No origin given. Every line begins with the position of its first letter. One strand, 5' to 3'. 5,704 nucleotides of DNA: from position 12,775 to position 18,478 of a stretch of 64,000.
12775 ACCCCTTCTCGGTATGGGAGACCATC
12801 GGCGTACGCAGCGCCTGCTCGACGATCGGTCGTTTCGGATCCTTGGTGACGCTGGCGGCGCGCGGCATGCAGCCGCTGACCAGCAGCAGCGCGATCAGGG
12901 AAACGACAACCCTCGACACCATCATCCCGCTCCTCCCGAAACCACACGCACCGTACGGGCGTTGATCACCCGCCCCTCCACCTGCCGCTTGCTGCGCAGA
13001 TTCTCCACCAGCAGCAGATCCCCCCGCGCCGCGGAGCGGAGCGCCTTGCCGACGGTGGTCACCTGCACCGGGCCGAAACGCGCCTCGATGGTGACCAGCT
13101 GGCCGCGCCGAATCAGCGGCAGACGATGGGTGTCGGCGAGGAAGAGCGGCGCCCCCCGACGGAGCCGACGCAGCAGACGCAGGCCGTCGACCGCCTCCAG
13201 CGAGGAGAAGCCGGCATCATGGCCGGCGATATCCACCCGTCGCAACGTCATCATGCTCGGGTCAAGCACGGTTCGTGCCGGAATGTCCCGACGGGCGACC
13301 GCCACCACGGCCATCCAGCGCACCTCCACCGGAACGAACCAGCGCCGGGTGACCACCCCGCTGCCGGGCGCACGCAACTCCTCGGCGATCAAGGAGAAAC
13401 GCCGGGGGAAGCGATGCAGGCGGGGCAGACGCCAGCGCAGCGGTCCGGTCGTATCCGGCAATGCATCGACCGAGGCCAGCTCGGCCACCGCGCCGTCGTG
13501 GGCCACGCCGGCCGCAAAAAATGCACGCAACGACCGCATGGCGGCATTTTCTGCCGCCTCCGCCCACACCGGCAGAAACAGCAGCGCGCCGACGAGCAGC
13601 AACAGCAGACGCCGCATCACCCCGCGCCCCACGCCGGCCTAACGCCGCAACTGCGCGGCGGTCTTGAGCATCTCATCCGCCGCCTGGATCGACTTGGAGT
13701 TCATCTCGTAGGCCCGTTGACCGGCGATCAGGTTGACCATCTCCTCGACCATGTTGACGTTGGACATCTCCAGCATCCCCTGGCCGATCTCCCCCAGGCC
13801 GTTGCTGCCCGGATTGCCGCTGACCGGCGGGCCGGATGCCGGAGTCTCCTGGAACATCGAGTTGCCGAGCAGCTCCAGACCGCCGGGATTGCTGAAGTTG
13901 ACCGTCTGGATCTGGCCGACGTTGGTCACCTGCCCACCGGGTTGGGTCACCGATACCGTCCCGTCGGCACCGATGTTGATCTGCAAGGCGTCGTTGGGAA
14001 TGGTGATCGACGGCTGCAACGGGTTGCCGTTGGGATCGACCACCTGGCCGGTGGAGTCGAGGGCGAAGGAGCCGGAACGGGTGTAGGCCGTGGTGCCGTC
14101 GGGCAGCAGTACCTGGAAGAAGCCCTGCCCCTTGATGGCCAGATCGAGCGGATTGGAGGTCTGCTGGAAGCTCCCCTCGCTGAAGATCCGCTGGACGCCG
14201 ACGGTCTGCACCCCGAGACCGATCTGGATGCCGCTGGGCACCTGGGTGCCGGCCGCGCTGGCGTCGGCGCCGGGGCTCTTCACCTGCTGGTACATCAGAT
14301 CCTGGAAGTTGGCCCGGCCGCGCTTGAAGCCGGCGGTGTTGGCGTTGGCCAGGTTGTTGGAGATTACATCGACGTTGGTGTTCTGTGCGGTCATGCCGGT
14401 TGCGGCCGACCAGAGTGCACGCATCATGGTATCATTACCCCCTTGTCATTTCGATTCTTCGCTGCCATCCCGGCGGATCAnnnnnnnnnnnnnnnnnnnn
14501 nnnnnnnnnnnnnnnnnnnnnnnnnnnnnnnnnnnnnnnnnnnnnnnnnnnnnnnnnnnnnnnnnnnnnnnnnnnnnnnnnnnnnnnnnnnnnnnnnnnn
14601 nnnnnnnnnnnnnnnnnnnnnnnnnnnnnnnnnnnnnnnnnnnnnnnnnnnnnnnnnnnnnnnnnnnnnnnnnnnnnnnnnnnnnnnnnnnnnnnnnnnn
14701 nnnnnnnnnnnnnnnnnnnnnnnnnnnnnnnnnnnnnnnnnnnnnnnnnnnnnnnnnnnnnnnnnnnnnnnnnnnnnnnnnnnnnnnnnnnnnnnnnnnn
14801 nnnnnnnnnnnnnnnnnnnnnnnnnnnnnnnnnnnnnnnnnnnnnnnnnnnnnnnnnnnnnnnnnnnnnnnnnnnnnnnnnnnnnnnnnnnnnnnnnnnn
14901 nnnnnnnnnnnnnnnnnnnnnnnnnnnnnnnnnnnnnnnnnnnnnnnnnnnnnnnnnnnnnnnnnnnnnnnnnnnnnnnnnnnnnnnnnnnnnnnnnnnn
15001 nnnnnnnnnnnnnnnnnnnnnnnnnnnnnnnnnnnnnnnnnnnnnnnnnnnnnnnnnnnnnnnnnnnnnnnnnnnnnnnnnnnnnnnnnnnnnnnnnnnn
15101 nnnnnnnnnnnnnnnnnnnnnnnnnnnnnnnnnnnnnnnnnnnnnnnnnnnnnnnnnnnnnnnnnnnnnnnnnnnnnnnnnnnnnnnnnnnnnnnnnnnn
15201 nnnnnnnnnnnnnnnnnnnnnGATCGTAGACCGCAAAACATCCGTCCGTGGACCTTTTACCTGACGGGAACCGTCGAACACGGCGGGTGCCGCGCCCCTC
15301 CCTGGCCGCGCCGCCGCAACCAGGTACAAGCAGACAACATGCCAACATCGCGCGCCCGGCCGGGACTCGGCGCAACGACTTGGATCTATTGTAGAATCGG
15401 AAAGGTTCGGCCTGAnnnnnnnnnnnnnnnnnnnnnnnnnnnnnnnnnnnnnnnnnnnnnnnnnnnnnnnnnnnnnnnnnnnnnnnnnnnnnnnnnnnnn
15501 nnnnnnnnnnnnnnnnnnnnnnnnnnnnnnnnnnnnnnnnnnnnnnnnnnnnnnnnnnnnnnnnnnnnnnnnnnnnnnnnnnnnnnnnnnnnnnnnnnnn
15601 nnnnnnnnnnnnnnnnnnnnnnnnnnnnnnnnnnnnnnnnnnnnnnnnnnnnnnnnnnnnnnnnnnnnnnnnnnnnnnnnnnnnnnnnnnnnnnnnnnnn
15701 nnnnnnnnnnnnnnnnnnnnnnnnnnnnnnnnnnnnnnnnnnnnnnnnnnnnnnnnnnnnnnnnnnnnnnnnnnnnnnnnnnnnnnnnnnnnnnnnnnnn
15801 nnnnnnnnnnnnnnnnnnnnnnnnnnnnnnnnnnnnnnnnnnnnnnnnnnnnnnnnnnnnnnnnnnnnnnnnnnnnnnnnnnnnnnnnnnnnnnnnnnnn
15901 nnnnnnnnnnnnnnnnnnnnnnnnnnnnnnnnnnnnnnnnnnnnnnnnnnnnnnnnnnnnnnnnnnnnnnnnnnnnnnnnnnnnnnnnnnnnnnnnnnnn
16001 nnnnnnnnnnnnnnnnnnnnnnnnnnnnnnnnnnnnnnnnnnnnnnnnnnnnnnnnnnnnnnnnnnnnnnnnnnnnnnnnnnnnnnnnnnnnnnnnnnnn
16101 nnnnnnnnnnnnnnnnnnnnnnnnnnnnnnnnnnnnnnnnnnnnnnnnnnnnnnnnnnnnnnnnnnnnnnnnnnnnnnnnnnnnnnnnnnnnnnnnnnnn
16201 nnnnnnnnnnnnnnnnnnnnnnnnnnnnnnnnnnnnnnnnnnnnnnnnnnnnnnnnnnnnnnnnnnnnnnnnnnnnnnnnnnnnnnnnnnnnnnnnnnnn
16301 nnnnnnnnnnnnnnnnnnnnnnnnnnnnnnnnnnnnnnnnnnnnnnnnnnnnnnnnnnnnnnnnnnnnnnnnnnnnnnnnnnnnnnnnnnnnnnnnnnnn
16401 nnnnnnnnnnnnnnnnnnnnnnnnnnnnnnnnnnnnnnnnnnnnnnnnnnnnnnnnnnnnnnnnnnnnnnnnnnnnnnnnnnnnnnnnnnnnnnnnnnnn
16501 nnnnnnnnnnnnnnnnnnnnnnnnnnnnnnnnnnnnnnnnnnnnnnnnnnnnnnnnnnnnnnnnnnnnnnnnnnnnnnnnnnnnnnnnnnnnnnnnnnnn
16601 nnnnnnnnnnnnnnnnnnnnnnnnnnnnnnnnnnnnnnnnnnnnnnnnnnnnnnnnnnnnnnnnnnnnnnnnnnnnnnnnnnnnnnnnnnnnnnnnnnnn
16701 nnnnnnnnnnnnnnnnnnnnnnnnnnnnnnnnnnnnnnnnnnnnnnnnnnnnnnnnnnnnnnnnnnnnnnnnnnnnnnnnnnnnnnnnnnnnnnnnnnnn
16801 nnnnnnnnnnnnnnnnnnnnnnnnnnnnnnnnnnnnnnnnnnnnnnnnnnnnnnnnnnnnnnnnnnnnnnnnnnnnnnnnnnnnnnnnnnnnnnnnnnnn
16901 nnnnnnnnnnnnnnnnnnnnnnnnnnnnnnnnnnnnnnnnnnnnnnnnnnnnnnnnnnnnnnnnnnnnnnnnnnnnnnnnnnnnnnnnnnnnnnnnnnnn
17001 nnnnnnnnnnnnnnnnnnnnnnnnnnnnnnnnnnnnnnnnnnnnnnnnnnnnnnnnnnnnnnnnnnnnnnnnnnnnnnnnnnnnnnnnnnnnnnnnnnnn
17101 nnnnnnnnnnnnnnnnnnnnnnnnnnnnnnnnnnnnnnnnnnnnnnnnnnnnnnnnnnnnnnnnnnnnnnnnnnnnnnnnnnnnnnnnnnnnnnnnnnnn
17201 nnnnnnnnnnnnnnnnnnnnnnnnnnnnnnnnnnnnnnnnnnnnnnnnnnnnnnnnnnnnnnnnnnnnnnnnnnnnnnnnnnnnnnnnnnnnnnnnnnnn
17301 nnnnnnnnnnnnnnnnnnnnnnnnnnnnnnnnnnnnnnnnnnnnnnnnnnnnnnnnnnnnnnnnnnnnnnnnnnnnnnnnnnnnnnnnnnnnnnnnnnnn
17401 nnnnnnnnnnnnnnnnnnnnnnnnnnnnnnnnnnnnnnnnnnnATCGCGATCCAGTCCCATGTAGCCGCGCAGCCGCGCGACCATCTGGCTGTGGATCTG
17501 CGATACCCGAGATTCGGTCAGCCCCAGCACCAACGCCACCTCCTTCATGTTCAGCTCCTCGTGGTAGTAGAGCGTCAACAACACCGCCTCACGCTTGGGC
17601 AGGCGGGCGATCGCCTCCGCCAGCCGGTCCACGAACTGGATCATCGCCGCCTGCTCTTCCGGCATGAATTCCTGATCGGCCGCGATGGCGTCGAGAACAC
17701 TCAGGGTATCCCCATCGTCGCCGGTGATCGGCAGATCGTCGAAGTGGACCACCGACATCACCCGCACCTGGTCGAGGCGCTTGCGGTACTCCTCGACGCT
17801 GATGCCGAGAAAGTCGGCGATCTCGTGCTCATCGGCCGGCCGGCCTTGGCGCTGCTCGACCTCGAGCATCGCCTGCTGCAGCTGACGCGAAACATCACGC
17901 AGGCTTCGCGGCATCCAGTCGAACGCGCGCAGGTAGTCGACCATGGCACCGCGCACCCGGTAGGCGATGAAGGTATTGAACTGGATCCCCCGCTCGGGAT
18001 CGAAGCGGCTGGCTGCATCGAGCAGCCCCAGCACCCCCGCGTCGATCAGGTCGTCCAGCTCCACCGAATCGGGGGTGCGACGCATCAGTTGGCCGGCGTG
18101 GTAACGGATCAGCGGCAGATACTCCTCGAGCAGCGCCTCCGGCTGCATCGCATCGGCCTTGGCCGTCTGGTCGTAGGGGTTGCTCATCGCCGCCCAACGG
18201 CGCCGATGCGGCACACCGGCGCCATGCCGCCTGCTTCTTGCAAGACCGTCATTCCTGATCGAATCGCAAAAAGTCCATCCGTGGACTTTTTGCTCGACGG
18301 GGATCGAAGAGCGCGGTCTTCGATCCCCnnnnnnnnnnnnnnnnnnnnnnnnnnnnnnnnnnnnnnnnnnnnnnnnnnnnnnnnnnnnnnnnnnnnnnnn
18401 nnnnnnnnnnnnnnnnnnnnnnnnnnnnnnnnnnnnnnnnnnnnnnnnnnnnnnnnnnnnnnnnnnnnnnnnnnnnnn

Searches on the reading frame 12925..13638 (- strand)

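Call 35: search_protein_families(library=pfam, max_evalue=0.001, proteins=[window:12925-13638:-])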
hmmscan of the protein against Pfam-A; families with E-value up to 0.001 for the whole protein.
window:12925-13638:- (238 aa): 2 families
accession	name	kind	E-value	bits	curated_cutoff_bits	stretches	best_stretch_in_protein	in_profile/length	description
PF13144.11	ChapFlgA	-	2.5e-24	86.1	23.8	1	112-232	3-122/122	Chaperone for flagella basal body P-ring formation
PF08666.17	SAF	-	9.3e-10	39.4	21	1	111-168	2-60/63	SAF domain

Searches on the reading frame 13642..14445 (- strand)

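Call 35: search_protein_families(library=pfam, max_evalue=0.001, proteins=[window:13642-14445:-])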
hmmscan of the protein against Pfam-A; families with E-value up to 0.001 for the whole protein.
window:13642-14445:- (268 aa): 3 families
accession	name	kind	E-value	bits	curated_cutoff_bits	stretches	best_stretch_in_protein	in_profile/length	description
PF22692.1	LlgE_F_G_D1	-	3e-27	95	27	1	103-166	1-64/64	Flagellar hook protein FlgE/F/G D1 domain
PF06429.18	Flg_bbr_C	-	2e-22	78.8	23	1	222-266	2-46/46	Flagellar basal body rod FlgEFG protein C-terminal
PF00460.25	Flg_bb_rod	-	6.7e-10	39.2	20.7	1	13-41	3-31/31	Flagella basal body rod protein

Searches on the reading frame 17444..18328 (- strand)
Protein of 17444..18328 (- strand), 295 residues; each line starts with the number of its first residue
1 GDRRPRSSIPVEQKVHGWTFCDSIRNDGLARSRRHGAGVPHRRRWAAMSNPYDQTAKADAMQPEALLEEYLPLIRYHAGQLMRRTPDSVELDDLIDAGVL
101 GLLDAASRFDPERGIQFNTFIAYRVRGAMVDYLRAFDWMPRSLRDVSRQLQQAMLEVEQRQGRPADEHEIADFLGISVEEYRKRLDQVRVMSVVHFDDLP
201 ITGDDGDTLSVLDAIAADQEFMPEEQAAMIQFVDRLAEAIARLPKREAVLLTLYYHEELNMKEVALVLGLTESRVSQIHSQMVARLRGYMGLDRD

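Call 36: search_protein_families(library=pfam, max_evalue=0.001, proteins=[window:17444-18328:-])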
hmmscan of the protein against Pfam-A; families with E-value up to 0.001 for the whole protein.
window:17444-18328:- (295 aa): 4 families
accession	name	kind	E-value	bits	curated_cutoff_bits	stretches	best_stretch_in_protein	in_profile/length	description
PF04542.20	Sigma70_r2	-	3.4e-14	52.8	24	1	66-135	1-67/71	Sigma-70 region 2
PF04545.22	Sigma70_r4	-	5.7e-14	51.8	24.1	1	239-287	1-49/50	Sigma-70, region 4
PF04539.22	Sigma70_r3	-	2.2e-09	37.7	25.3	1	148-208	4-65/78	Sigma-70 region 3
PF08281.18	Sigma70_r4_2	-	1.1e-07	31.8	25.7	1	235-277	3-45/54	Sigma-70, region 4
